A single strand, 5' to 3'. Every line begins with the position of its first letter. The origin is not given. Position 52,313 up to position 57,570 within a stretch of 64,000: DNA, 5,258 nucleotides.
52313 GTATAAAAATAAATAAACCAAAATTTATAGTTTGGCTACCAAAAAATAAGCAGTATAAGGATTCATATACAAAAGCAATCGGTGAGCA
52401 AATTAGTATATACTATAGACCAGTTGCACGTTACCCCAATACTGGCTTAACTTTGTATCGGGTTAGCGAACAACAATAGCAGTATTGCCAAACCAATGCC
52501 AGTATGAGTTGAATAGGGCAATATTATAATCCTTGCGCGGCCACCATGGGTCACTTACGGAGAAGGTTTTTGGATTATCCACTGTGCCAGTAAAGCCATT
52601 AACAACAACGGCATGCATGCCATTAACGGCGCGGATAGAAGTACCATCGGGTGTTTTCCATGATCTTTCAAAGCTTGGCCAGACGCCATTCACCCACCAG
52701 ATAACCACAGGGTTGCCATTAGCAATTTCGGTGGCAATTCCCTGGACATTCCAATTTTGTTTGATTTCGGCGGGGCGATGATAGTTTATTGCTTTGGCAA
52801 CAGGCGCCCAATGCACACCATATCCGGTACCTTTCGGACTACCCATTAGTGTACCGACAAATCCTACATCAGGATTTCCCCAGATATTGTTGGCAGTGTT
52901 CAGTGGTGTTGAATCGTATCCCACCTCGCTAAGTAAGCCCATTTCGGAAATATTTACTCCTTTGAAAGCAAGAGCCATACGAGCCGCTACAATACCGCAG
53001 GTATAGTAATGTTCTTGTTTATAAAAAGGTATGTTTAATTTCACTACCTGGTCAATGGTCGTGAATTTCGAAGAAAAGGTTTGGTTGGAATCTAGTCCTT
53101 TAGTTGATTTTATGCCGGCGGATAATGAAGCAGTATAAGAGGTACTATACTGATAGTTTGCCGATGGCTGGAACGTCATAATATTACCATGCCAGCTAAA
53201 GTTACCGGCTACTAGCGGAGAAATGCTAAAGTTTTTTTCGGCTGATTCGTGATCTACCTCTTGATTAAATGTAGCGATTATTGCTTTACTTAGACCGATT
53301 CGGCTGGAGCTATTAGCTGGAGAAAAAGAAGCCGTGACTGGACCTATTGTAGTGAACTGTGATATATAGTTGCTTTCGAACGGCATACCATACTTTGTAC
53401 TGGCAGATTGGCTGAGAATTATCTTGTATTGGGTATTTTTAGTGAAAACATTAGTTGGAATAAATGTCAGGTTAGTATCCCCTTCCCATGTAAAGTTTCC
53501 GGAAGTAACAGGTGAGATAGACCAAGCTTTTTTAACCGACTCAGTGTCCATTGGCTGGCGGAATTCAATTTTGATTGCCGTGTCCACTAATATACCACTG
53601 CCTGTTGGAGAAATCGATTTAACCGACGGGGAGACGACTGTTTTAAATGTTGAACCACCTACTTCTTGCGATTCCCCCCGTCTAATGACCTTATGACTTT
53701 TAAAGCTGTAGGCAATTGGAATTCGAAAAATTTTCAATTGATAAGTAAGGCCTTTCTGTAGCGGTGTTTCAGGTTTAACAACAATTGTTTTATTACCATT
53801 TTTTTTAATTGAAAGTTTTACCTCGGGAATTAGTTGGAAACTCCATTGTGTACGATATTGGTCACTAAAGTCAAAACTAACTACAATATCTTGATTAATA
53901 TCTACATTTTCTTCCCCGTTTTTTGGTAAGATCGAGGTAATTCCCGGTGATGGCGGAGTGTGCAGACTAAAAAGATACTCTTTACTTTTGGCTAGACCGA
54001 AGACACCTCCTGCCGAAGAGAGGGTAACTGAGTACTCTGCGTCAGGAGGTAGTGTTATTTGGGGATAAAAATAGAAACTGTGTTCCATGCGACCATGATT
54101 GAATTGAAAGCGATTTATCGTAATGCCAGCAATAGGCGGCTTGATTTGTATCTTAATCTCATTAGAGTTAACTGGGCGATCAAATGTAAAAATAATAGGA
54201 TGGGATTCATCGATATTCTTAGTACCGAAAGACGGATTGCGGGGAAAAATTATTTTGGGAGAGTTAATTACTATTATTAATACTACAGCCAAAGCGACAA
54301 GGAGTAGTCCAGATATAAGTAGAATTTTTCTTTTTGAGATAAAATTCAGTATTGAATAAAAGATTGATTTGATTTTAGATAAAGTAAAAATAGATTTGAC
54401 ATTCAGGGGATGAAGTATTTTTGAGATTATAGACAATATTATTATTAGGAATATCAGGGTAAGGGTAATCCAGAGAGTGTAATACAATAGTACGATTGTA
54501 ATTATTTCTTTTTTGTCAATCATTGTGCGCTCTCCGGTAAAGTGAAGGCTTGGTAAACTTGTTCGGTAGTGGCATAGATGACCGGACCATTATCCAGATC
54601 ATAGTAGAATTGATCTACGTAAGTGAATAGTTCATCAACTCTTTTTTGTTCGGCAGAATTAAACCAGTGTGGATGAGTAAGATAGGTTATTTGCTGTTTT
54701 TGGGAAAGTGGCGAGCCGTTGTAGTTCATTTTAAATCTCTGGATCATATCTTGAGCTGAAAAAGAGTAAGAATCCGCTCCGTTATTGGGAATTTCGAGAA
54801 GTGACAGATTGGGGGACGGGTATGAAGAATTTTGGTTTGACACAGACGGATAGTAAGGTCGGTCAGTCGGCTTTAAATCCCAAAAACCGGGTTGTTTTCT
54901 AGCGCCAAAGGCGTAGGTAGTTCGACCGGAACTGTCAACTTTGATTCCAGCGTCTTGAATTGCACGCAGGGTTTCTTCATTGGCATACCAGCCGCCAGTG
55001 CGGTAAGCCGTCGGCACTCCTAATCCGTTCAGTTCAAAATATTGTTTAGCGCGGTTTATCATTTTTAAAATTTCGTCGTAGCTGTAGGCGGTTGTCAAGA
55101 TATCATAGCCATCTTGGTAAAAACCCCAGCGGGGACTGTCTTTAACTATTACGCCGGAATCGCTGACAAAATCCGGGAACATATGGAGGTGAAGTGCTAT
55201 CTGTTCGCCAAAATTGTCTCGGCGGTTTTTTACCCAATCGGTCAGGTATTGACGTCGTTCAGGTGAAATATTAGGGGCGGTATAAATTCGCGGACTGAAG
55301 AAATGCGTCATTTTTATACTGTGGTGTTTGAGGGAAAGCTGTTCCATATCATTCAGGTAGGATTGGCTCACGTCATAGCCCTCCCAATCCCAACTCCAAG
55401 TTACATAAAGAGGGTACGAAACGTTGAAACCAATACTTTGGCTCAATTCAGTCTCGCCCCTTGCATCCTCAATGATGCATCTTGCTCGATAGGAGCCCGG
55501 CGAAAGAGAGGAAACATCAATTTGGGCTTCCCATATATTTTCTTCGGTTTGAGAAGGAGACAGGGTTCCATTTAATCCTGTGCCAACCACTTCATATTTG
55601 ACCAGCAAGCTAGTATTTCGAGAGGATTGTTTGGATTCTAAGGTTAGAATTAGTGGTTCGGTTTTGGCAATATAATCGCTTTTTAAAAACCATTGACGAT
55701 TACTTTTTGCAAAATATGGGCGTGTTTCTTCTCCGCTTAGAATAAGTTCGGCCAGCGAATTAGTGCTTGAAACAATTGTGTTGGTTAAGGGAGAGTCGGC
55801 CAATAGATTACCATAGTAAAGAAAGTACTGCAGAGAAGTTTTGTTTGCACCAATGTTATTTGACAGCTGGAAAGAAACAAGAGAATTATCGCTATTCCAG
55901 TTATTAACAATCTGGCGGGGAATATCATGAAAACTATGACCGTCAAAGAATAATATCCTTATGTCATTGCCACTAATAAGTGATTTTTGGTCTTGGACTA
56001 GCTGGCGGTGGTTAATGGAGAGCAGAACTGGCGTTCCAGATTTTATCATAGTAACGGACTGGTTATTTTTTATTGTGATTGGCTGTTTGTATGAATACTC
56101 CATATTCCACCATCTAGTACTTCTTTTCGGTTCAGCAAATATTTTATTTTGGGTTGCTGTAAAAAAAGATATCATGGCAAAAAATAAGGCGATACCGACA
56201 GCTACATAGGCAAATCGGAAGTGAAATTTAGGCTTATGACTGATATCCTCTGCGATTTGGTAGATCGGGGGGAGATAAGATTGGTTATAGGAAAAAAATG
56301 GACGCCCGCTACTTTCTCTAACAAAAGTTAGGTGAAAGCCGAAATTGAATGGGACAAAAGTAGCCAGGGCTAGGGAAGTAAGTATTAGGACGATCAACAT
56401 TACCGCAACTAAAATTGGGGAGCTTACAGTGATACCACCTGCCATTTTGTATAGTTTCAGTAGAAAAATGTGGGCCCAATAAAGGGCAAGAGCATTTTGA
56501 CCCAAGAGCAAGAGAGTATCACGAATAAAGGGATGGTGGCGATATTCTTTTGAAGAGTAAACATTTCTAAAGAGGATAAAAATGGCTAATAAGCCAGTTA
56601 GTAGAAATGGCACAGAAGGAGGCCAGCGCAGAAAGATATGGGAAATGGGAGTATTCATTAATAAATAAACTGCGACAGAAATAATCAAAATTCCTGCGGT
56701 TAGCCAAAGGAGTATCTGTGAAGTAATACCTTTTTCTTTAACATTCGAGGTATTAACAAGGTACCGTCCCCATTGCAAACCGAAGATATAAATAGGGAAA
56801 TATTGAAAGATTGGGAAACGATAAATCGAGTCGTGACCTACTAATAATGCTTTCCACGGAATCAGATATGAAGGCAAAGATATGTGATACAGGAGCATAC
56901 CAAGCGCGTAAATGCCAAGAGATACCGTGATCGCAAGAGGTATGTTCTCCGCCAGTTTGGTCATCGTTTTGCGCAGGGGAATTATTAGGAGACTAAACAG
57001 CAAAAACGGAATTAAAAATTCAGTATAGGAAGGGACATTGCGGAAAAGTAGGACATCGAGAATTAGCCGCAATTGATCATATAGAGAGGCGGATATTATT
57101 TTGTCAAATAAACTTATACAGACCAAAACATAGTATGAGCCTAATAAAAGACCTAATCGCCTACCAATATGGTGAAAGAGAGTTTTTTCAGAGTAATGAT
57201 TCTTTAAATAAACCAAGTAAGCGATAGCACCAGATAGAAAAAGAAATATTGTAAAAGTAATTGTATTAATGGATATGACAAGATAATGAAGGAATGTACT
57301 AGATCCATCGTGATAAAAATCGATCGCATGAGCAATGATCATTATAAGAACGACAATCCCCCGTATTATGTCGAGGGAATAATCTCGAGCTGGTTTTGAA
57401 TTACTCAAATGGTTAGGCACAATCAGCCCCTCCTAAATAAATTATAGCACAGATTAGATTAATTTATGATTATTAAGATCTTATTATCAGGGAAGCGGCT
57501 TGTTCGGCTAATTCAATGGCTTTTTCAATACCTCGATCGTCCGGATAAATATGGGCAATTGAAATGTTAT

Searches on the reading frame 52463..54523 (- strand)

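Call 35: search_protein_families(library=pfam, proteins=[window:52463-54523:-], max_evalue=0.00001)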
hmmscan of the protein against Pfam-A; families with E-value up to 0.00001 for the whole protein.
window:52463-54523:- (686 aa): 2 families
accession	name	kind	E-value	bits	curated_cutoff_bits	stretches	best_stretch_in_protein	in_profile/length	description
PF13205.12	Big_5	-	1.3e-31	109.9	23.6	3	392-489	2-105/105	Bacterial Ig-like domain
PF13529.12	Peptidase_C39_2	-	2e-19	71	24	1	496-660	1-143/143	Peptidase_C39 like family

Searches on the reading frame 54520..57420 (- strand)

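Call 35: search_protein_families(library=pfam, proteins=[window:54520-57420:-], max_evalue=0.00001)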
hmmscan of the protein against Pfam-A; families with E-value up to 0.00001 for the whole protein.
window:54520-57420:- (966 aa): 1 family
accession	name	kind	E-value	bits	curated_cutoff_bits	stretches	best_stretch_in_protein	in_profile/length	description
PF01757.29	Acyl_transf_3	-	7.7e-13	48.6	31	1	14-352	2-324/326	Acyltransferase domain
